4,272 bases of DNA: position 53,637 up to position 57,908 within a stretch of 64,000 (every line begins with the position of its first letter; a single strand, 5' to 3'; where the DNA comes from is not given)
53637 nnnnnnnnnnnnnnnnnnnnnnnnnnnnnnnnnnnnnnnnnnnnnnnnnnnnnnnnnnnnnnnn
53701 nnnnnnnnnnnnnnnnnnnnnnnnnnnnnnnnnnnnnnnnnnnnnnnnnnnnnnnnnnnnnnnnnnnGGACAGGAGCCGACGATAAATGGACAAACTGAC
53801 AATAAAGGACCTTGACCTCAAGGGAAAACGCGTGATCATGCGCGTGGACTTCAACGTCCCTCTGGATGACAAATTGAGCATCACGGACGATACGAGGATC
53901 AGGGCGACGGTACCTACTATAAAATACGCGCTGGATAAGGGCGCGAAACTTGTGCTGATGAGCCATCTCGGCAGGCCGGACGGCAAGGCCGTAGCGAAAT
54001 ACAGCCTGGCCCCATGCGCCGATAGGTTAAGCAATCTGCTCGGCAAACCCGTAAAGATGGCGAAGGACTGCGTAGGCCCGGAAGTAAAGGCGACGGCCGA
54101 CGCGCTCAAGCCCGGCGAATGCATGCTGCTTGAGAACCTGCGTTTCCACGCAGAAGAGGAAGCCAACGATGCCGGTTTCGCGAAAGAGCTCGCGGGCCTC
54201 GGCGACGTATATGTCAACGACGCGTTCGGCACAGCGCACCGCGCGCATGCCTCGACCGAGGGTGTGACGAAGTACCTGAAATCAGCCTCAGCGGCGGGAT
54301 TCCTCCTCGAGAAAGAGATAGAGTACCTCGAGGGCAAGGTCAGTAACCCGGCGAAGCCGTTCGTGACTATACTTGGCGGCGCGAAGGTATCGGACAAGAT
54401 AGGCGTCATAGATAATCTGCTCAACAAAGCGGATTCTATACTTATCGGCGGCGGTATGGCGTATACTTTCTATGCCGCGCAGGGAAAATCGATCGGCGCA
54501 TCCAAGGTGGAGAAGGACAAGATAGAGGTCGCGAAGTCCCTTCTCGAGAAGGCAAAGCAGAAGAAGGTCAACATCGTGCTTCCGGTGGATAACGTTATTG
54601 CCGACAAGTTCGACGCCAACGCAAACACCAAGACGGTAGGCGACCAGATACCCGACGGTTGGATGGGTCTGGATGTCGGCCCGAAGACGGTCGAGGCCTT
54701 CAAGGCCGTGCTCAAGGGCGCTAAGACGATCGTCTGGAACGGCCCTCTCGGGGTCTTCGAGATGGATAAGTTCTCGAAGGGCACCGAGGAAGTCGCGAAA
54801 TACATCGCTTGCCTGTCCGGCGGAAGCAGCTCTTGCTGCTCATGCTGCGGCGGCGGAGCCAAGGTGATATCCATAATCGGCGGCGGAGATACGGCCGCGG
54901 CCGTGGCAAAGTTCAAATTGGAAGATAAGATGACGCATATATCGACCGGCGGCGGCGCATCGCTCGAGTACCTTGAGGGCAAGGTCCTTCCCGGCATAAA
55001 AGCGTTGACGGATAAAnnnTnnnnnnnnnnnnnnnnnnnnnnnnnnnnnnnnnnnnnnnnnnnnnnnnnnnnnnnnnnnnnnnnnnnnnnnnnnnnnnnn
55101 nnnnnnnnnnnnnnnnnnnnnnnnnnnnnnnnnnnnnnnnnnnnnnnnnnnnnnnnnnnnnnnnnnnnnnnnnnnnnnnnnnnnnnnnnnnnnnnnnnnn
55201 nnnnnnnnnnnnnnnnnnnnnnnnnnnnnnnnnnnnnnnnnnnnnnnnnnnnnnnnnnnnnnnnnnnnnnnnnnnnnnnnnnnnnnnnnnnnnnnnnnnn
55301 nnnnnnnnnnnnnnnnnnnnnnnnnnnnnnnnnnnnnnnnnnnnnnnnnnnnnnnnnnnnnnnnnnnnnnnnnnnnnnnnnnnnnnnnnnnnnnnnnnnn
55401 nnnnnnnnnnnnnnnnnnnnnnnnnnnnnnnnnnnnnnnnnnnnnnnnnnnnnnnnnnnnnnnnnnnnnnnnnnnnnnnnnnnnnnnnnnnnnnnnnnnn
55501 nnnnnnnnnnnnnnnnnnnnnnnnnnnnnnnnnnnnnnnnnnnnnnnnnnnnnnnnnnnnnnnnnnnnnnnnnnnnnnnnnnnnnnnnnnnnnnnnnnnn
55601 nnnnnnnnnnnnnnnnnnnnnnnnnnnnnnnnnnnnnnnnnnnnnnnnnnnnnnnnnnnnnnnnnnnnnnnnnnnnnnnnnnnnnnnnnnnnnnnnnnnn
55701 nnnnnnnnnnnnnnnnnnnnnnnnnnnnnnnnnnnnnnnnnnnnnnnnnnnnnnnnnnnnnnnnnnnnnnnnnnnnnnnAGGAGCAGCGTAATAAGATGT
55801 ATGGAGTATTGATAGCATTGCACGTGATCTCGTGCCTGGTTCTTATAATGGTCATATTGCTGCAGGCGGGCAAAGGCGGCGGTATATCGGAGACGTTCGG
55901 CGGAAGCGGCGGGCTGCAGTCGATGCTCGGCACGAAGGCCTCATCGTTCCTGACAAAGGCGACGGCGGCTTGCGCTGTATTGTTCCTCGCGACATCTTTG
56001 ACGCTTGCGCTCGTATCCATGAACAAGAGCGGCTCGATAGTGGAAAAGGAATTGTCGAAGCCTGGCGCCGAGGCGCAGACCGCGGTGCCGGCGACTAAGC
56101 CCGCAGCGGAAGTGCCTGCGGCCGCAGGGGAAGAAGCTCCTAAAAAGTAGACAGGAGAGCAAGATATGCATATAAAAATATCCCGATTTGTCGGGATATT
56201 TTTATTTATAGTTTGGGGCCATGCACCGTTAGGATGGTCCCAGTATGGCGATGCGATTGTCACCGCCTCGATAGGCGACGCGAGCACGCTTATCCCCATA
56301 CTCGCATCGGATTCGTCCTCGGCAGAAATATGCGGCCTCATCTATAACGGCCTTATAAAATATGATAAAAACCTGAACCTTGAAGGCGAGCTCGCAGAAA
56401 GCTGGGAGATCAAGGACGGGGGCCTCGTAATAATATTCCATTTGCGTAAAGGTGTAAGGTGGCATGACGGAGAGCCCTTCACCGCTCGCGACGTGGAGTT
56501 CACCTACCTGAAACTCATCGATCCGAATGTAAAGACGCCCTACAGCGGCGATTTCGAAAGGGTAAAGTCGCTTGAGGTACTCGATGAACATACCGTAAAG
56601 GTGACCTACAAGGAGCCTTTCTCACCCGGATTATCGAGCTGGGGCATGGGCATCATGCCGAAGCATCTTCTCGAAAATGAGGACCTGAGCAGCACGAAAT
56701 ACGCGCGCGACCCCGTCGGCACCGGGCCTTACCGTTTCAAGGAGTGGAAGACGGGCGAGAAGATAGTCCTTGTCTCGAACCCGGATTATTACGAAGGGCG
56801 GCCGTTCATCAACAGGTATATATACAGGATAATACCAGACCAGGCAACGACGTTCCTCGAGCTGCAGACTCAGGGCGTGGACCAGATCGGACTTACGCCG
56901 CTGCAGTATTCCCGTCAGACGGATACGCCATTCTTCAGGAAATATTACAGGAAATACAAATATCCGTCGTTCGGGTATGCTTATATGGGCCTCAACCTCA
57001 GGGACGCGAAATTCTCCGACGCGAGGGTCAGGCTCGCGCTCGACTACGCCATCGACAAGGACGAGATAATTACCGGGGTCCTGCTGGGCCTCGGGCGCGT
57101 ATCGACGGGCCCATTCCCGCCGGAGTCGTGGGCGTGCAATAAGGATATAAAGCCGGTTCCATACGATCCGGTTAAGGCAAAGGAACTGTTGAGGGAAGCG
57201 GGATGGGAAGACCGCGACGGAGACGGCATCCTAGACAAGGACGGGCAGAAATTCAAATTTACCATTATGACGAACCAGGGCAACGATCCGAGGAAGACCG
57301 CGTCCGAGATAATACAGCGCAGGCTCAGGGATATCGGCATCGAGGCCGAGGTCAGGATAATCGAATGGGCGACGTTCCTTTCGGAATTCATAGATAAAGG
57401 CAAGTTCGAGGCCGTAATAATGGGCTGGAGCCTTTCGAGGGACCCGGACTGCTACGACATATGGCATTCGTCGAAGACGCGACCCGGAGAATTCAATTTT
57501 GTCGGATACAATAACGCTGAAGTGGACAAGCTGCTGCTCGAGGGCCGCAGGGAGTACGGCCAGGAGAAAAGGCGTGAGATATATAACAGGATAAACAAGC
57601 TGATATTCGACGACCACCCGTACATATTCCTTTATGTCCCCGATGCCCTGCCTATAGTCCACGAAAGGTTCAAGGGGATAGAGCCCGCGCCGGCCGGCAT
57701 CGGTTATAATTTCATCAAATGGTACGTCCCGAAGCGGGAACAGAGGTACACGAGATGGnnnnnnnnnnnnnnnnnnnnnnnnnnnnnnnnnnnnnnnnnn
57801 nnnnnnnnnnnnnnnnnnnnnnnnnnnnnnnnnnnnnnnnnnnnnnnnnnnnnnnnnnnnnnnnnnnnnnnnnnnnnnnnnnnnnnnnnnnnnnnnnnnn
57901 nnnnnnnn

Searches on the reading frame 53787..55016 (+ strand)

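Call 92: search_protein_families(library=pfam, proteins=[window:53787-55016:+], max_evalue=0.00001)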
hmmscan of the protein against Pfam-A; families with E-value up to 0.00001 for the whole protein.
window:53787-55016:+ (410 aa): 1 family
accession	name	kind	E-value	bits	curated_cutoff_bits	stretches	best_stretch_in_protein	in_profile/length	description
PF00162.24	PGK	-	7.5e-166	552.2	27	1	6-399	1-379/379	Phosphoglycerate kinase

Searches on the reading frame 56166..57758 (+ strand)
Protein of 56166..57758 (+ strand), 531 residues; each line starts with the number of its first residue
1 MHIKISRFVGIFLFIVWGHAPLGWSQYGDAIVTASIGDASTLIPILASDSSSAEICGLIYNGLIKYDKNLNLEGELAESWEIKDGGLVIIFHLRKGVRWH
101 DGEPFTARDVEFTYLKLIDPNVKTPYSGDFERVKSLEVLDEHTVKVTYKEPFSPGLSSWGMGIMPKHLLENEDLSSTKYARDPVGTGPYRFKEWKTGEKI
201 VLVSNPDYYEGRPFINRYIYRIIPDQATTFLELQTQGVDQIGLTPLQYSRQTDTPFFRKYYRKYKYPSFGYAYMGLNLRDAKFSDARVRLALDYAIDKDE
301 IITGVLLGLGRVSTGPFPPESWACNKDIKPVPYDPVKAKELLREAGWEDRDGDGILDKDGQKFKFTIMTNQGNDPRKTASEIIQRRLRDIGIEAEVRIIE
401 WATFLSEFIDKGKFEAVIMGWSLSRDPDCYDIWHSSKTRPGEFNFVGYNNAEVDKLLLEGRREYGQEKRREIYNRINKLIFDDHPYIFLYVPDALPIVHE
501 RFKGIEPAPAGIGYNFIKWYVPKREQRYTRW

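Call 92: search_protein_families(library=pfam, proteins=[window:56166-57758:+], max_evalue=0.00001)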
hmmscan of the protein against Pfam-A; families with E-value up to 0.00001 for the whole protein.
window:56166-57758:+ (531 aa): 1 family
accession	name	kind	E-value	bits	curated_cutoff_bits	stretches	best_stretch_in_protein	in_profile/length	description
PF00496.27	SBP_bac_5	-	2.5e-99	333.3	32.4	1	72-435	2-360/368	Bacterial extracellular solute-binding proteins, family 5 Middle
